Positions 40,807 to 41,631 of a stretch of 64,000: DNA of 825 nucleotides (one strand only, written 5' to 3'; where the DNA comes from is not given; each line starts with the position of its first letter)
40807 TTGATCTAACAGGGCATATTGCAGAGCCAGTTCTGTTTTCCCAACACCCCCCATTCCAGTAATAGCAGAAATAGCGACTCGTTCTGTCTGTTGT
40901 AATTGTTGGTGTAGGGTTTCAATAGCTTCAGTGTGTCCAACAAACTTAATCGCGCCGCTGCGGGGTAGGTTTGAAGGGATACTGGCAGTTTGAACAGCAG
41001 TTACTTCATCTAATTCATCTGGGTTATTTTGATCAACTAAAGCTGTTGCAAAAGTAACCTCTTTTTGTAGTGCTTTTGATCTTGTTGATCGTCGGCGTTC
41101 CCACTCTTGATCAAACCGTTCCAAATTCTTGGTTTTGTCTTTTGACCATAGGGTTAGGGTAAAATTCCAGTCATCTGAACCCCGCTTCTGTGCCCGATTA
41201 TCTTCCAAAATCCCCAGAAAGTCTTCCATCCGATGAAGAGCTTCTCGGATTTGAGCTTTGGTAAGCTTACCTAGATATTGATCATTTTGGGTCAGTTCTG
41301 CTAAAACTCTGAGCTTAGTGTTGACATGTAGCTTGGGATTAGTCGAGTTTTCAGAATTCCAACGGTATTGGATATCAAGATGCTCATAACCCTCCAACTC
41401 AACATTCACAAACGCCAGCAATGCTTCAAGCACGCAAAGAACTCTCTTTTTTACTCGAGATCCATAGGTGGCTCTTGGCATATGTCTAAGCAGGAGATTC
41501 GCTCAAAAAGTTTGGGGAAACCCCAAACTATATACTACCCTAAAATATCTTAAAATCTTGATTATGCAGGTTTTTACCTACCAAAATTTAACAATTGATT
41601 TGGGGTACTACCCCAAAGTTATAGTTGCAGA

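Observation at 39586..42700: NB-ARC/STAND NTPase with an unassigned N-terminal domain, a paired palindromic operator-like motif upstream and a 39-nt gene fragment duplicated 2.8 kb away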

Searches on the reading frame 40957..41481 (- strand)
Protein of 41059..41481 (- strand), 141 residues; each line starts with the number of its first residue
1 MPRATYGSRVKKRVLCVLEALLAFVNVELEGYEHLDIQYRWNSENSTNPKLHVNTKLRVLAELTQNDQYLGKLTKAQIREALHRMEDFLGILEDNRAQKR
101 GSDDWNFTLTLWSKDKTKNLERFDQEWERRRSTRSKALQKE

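Call 46: find_homologous_proteins(query=window:41059-41481:-, max_evalue=0.001)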
Query seq(141 aa) (141 aa): 9 proteins with E <= 0.001 among 17 candidates.
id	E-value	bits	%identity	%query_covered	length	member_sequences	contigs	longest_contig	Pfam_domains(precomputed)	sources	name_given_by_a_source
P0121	2.8e-38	149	58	98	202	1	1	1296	PF19959.5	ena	-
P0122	1.9e-36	143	58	99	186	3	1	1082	PF19959.5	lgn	-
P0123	5.9e-36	141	56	96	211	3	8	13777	PF19959.5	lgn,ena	-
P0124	6.4e-36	141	51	96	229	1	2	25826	PF19959.5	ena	-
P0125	3.0e-32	129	54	100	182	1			PF19959.5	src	-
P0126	7.9e-29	118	55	82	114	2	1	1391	PF19959.5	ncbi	-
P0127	5.0e-20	90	55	62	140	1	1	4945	PF19959.5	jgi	jgi:hypothetical protein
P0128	3.0e-18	84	50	74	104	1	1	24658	PF19959.5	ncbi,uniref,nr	ncbi:hypothetical protein [Nostoc sp. ChiSLP03a]|uniref:hypothetical protein n=1 Tax=Nostoc sp. ChiS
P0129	3.3e-18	84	50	65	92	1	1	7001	PF19959.5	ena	-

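Call 47: find_encoding_contigs(protein=P0128, flank=8000, max_places=3)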
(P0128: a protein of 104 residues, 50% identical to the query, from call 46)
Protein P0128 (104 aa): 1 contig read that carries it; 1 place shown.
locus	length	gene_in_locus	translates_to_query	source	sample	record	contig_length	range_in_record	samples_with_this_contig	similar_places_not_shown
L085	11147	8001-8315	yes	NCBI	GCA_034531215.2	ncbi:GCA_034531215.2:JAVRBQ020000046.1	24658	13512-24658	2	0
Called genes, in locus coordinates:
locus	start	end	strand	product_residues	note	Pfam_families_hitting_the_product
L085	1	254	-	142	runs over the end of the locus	PF26619:CcmS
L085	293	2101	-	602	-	PF00664:ABC_membrane, PF02463:SMC_N (faint), PF00005:ABC_tran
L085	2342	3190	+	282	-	PF01145:Band_7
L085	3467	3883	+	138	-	PF08854:DUF1824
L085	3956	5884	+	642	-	PF00005:ABC_tran, PF02463:SMC_N (faint), PF13555:AAA_29 (faint), PF01926:MMR_HSR1 (faint), PF13304:AAA_21 (faint), PF12848:ABC_tran_Xtn, PF00005:ABC_tran, PF16326:ABC_tran_CTD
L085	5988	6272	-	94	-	-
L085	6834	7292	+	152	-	-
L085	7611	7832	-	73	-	-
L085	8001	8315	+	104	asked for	PF19959:EAD4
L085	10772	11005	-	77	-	-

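Call 48: find_encoding_contigs(protein=P0124, flank=8000, max_places=3)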
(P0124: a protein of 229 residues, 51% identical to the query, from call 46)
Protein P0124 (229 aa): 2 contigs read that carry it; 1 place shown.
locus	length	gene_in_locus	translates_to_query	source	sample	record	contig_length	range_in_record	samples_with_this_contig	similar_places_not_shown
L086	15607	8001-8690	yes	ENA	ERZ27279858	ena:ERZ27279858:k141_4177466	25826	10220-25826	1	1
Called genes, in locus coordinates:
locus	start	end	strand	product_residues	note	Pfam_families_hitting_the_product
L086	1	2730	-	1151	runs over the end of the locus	PF12965:DUF3854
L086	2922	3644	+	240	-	PF01381:HTH_3 (faint)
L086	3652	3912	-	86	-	-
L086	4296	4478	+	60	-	-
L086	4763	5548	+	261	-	PF05685:Uma2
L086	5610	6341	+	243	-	PF05685:Uma2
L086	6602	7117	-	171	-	-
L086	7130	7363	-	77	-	-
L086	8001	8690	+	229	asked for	PF19959:EAD4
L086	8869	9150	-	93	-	-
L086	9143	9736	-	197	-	PF00448:SRP54 (faint), PF01656:CbiA, PF02374:ArsA_ATPase (faint), PF07015:VirC1 (weak), PF10609:ParA (weak), PF13614:AAA_31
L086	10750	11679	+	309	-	PF13599:Pentapeptide_4 (weak), PF00805:Pentapeptide, PF13576:Pentapeptide_3 (faint), PF00805:Pentapeptide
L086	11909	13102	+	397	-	PF00805:Pentapeptide, PF13576:Pentapeptide_3 (faint), PF13599:Pentapeptide_4 (faint), PF00805:Pentapeptide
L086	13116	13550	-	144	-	-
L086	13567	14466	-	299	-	PF13495:Phage_int_SAM_4 (weak), PF02899:Phage_int_SAM_1, PF00589:Phage_integrase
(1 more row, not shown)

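Call 49: find_encoding_contigs(protein=P0123, flank=8000, max_places=3)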
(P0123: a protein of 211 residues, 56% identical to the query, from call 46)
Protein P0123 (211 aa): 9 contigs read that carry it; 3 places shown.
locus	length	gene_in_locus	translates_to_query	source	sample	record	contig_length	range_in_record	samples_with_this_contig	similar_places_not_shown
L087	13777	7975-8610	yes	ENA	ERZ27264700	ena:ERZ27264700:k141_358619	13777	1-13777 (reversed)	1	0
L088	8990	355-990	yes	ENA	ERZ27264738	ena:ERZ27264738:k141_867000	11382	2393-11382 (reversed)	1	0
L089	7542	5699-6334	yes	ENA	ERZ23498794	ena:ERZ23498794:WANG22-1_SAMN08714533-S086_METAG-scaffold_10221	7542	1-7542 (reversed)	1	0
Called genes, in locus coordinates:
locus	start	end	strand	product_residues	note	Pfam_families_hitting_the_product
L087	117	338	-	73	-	-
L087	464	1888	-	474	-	PF13655:RVT_N, PF00078:RVT_1, PF08388:GIIM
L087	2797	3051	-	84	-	PF05406:WGR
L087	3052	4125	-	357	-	-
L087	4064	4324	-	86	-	-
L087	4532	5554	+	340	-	PF00589:Phage_integrase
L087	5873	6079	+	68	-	-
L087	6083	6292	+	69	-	-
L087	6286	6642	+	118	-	-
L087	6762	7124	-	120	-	-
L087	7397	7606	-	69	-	-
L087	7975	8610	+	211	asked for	PF19959:EAD4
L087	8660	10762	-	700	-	-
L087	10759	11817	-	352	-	PF00004:AAA (faint), PF07728:AAA_5 (weak)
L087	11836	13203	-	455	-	PF20028:VMAP-C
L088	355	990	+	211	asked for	PF19959:EAD4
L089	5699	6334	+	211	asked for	PF19959:EAD4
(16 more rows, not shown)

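Call 68: predict_structure(alignment_id=A2)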
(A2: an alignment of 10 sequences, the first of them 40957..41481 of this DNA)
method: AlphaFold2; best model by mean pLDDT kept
length: 175 residues; sequences in the alignment: 10
mean_pLDDT: 71.8   pTM: 0.65
mean pLDDT of the five models: 71.8, 71.6, 68.6, 66.2, 63.3
residues with pLDDT >= 90: 31; 70-90: 81; 50-70: 22; < 50: 41
segments of 3 or more residues with pLDDT < 50: 1-3, 140-175
pLDDT, mean of each block of 10 residues (from residue 1): 62 90 87 86 81 90 75 85 84 69 84 90 87 54 45 37 33 35
secondary structure, 60 per line:
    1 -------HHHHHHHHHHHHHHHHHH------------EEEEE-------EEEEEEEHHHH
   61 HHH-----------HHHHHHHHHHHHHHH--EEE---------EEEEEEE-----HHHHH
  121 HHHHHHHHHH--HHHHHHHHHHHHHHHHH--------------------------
elements in order: H8-25 E38-42 E50-56 H57-63 H75-89 E92-94 E104-110 H116-130 H133-149

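Call 72: fold_search(model_id=the predicted structure, library=pdb)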
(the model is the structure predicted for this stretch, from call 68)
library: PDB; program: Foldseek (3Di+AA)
matches with E <= 10: 354; with E <= 0.001: 0
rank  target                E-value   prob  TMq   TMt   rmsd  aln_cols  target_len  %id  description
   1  9ha0_A                2.5e-02  0.91  0.27  0.40   7.6        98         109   11  Crystal structure of Cu(II)-bound LmrR_V15Bpy variant BVS (released 2025-03-05)
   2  9h88_B                3.4e-02  0.84  0.26  0.38   8.2       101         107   11  Crystal structure of LmrR variant V15aY-RNYW with Val15 replaced by 3-aminotyrosine and evolved as Friedel-Crafts alky (released 2025-04-30)
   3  8yrf_A                4.1e-02  0.84  0.27  0.39   8.3        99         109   11  Crystal structure of LmrR with V15 replaced by unnatural amino acid 4-amino-L-phenyl-cysteine (released 2024-04-24)
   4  8qdh_B                5.2e-02  0.82  0.26  0.38   8.0        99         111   12  Engineered LmrR carrying a cyclic boronate ester formed between Tris and p-boronophenylalanine at position 89 (released 2024-05-01)
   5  6i8n_B                5.6e-02  0.82  0.27  0.38   8.2        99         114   11  Crystal structure of LmrR with V15 replaced by unnatural amino acid 4-amino-L-phenylalanine (released 2019-01-02)
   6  7q34_C                5.9e-02  0.77  0.27  0.40   8.1        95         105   12  Crystal structure of the multidrug binding transcriptional regulator LmrR in complex squaraine dye (released 2022-06-01)
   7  9h9z_B                5.9e-02  0.75  0.26  0.37   8.4       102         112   12  Crystal structure of Cu(II)-bound LmrR_V15Bpy (released 2025-03-05)
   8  2e1n_A                7.5e-02  0.84  0.31  0.45   7.1       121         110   16  Crystal structure of the Cyanobacterium circadian clock modifier Pex (released 2006-11-28)
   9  9qbd_B                7.5e-02  0.75  0.30  0.44   8.3       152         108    9  Crystal structure of Brachyspira hampsonii PadR with Leu88 replaced by 3-aminotyrosine (released 2026-03-11)
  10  1f4k_A                8.0e-02  0.44  0.26  0.36   9.0       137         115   19  CRYSTAL STRUCTURE OF THE REPLICATION TERMINATOR PROTEIN/B-SITE DNA COMPLEX (released 2001-06-08)
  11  2e1n_B                8.5e-02  0.82  0.31  0.44   7.2       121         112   16  Crystal structure of the Cyanobacterium circadian clock modifier Pex (released 2006-11-28)
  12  2qby_B                8.5e-02  0.47  0.26  0.14   9.0       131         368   14  Crystal structure of a heterodimer of Cdc6/Orc1 initiators bound to origin DNA (from S. solfataricus) (released 2007-09-11)
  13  8qdh_A                9.0e-02  0.72  0.27  0.39   8.3        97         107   11  Engineered LmrR carrying a cyclic boronate ester formed between Tris and p-boronophenylalanine at position 89 (released 2024-05-01)
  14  3f8f_A                9.0e-02  0.69  0.26  0.37   8.1        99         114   12  Crystal structure of multidrug binding transcriptional regulator LmrR complexed with Daunomycin (released 2008-12-30)
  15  8yqt_C                9.0e-02  0.54  0.26  0.15   9.8       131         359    9  African swine fever virus RNA Polymerase-M1249L complex2 (released 2024-11-06)
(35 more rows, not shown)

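Call 77: search_solved_structures(query=A2, max_evalue=10)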
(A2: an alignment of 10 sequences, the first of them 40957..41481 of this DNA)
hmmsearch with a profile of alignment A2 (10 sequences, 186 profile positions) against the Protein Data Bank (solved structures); distinct sequences matched with E-value up to 10: 0.
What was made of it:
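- There is no sequence relationship to any solved structure (call 77).
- Tried and rejected: A profile search of EAD4 against PDB sequences gave no hit (call 77).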

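Call 84: find_related_loci(query=A2, collection=metagenome_contigs, flank=3000)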
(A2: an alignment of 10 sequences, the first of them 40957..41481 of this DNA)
Query A2 (175 aa) in metagenome_contigs; peptide patterns used: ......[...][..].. (x = any residue, [..] = any of these).
174 stretches matched a pattern; 15 encode a relative of the query (tblastn E <= 1e-3); 15 distinct loci.
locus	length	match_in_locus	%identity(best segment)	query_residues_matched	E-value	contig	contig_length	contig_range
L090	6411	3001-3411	60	1-139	1e-48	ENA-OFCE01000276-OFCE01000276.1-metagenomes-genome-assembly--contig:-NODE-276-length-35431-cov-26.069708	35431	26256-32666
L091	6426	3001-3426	55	1-146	6e-45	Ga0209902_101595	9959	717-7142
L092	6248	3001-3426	55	1-146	6e-45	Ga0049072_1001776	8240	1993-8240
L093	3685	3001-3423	56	1-136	2e-44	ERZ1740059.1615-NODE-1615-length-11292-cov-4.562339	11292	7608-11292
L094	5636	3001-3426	56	1-143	3e-42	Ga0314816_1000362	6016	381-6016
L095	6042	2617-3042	56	1-143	3e-42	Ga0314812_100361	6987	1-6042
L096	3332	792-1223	54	1-139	7e-42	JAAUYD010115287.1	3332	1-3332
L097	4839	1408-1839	54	1-139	2e-41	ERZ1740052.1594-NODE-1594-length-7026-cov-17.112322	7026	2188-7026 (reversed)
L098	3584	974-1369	54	1-136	5e-41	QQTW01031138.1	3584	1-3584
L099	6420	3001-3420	50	1-137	7e-41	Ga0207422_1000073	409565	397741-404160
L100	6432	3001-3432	49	1-146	6e-38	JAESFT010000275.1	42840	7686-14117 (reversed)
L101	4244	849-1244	53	1-136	6e-37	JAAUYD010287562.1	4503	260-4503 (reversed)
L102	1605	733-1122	50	1-131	4e-34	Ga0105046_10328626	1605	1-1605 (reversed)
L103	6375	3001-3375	48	1-130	5e-29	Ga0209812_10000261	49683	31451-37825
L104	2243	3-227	57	64-136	2e-20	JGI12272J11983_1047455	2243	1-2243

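Call 109: predict_structure(alignment_id=A3)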
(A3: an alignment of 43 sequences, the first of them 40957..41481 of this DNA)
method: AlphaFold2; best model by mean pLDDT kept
length: 175 residues; sequences in the alignment: 43
mean_pLDDT: 76.8   pTM: 0.67
mean pLDDT of the five models: 76.8, 75.3, 75.3, 75.3, 74.7
residues with pLDDT >= 90: 64; 70-90: 57; 50-70: 30; < 50: 24
segments of 3 or more residues with pLDDT < 50: 150-158, 160-162, 164-167
pLDDT, mean of each block of 10 residues (from residue 1): 67 91 84 85 84 93 74 86 91 89 91 90 90 62 51 45 45 51
secondary structure, 60 per line:
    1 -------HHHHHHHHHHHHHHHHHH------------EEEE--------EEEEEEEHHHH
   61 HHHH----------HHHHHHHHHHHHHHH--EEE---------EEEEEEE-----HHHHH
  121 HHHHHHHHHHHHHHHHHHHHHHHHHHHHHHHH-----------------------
elements in order: H8-25 E38-41 E50-56 H57-64 H75-89 E92-94 E104-110 H116-152
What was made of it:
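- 41095..41463 (-): EAD4 (effector-associated domain 4), residues 7-129. The predicted fold is winged-helix-like alpha+beta. AF2 models have pLDDT 71.8 and 76.8 (calls 68, 109).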

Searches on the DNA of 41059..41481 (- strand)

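Call 107: search_rna_families(sources=[L085, L090, L091, L106, L084], threshold=evalue, max_evalue=1)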
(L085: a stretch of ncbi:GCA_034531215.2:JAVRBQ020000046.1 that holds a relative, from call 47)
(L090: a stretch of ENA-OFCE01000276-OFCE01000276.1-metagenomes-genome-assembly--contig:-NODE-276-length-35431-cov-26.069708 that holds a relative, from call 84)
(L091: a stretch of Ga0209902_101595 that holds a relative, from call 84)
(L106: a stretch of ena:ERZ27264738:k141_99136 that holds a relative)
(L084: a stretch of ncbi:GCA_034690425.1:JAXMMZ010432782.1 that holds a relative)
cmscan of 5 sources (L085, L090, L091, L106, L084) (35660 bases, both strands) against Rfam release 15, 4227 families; matches with E-value up to 1: 5.
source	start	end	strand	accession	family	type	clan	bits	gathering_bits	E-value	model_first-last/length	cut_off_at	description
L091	759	837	+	RF00029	Intron_gpII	Intron;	-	56.6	40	1.1e-08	1-77/77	no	Group II catalytic intron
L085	6542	6615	-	RF04211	MIR5185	Gene; miRNA;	-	28.6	101.7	0.12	1-111/111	no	MIR5185 microRNA precursor family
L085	6537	6616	+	RF04197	mir-9457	Gene; miRNA;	-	26.2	90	0.4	1-68/68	no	mir-9457 microRNA precursor family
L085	6543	6611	-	RF04197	mir-9457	Gene; miRNA;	-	25.9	90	0.52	1-68/68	no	mir-9457 microRNA precursor family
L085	6355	6488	-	RF02132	HOXB13-AS1_1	Gene; lncRNA;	-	22.8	60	0.92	1-136/136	no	HOXB13 antisense RNA 1 conserved region 1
